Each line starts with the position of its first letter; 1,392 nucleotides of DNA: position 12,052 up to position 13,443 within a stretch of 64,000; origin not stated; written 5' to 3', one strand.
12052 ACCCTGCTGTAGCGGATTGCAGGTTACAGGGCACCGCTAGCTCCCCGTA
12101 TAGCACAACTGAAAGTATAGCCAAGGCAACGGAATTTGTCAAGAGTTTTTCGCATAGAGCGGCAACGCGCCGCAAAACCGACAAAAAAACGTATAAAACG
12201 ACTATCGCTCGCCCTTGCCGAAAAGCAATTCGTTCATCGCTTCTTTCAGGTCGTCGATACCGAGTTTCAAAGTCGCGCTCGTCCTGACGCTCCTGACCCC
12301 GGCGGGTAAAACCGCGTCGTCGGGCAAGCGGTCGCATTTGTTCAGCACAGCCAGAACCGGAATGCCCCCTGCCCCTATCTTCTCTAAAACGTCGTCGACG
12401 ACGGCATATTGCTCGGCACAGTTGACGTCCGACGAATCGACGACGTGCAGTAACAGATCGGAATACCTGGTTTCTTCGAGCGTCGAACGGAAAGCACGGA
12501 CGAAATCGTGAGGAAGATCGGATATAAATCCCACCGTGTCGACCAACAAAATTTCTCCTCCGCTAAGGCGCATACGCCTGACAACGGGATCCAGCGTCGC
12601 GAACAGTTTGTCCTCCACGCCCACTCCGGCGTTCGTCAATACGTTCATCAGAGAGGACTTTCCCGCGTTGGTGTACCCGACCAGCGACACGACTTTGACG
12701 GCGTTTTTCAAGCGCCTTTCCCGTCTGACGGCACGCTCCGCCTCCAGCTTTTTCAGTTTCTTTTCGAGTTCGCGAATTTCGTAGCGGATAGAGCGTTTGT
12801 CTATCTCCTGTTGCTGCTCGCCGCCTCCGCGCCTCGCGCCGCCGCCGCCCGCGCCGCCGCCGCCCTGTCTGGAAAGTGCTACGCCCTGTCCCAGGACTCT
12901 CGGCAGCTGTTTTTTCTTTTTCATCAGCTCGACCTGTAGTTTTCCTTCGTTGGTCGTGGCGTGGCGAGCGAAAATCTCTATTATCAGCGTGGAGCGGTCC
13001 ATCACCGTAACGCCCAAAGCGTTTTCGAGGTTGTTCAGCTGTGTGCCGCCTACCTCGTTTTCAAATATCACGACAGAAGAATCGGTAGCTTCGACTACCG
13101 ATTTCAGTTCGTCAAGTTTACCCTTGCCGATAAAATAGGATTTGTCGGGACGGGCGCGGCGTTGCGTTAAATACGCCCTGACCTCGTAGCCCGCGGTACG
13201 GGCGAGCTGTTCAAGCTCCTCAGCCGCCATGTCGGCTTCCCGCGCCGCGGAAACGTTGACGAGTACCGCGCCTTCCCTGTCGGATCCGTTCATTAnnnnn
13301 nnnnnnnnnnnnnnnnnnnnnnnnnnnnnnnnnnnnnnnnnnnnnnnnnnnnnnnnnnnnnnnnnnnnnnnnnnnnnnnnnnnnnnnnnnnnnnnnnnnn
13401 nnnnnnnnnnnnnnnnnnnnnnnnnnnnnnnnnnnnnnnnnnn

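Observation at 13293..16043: Single 916-aa ORF fusing a GtrA-like membrane domain, a PfkB sugar kinase and an iron alcohol dehydrogenase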

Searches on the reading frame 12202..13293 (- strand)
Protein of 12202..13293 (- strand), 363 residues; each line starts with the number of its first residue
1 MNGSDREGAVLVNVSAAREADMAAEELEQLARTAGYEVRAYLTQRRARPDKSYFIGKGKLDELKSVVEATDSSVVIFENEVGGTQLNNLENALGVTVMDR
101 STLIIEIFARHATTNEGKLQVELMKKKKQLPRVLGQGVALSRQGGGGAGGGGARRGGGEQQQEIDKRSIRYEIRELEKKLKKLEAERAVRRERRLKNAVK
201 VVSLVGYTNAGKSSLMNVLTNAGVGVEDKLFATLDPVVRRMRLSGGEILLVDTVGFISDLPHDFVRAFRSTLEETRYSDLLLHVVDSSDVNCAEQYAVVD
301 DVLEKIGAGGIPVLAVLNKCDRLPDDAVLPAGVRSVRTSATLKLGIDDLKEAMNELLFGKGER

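Call 3: search_protein_families(library=pfam, proteins=[window:12202-13293:-], max_evalue=0.01)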
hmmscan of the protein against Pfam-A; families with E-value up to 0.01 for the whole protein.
window:12202-13293:- (363 aa): 7 families
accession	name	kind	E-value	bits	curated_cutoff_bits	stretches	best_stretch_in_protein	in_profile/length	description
PF13167.11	GTP-bdg_N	-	7.7e-29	100.6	25.4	1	24-109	4-89/89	GTP-binding GTPase N-terminal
PF01926.29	MMR_HSR1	-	6e-22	78.3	21.9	1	202-319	2-113/113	50S ribosome-binding GTPase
PF16360.10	GTP-bdg_M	-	1.4e-18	67.6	29.5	1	111-194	1-79/79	GTP-binding GTPase Middle Region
PF02421.24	FeoB_N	-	5.6e-05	23.2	27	1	202-323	3-118/156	Ferrous iron transport protein B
PF03193.22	RsgA_GTPase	-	0.0016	18.8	30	0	171-221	77-128/174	RsgA GTPase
PF00009.33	GTP_EFTU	-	0.0036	17.3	26.5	0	248-329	71-139/188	Elongation factor Tu GTP binding domain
PF16897.10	MMR_HSR1_Xtn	-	0.0051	17.2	35.2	0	311-355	56-102/106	C-terminal region of MMR_HSR1 domain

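Call 4: search_protein_families(library=ncbifam, proteins=[window:12202-13293:-], max_evalue=0.01)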
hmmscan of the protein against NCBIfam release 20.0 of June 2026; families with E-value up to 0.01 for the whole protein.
window:12202-13293:- (363 aa): 21 families
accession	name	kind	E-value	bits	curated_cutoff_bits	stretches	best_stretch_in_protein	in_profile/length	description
TIGR03156.1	GTP_HflX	equivalog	1.1e-118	396.2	216.75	1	9-356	2-350/351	GTPase HflX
NF008280.0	PRK11058.1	equivalog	1.2e-84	284.6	441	1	7-357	9-361/426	ribosome rescue GTPase HflX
TIGR03918.1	GTP_HydF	equivalog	1.3e-15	57.2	325.55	1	200-356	8-166/392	[FeFe] hydrogenase H-cluster maturation GTPase HydF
TIGR03594.1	GTPase_EngA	equivalog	3.9e-13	49.2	306.7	1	201-354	2-157/432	ribosome biogenesis GTPase Der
NF003661.0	PRK05291.1-3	equivalog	3.7e-12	46.3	380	1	166-355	186-368/448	tRNA uridine-5-carboxymethylaminomethyl(34) synthesis GTPase MnmE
TIGR00450.1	mnmE_trmE_thdF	equivalog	2.3e-11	43.5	252.6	1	161-349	171-355/446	tRNA uridine-5-carboxymethylaminomethyl(34) synthesis GTPase MnmE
TIGR02729.1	Obg_CgtA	equivalog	2.4e-11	43.3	280.25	1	201-326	159-289/329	Obg family GTPase CgtA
NF008956.1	PRK12299.1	equivalog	3.3e-11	42.7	300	1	201-328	160-287/327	GTPase ObgE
NF000908.1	PRK00089.1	equivalog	6.7e-11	42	237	1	201-333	5-133/291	GTPase Era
NF007071.0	PRK09518.1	equivalog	8.3e-09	34.5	953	1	184-322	255-567/706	bifunctional cytidylate kinase/GTPase Der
NF008955.0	PRK12297.1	equivalog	1.9e-08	33.7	406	1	201-356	161-327/429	GTPase ObgE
NF002828.0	PRK03003.1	equivalog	6.2e-08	31.7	631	1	181-322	22-160/477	ribosome biogenesis GTPase Der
TIGR00231.1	small_GTP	domain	2.1e-07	30.9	42.5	1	201-322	5-124/164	GTP-binding protein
TIGR00436.1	era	equivalog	3.6e-07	29.8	116.25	1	202-330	3-127/270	GTPase Era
NF008954.1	PRK12296.1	equivalog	8e-06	24.5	377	1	198-291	158-250/470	GTPase ObgE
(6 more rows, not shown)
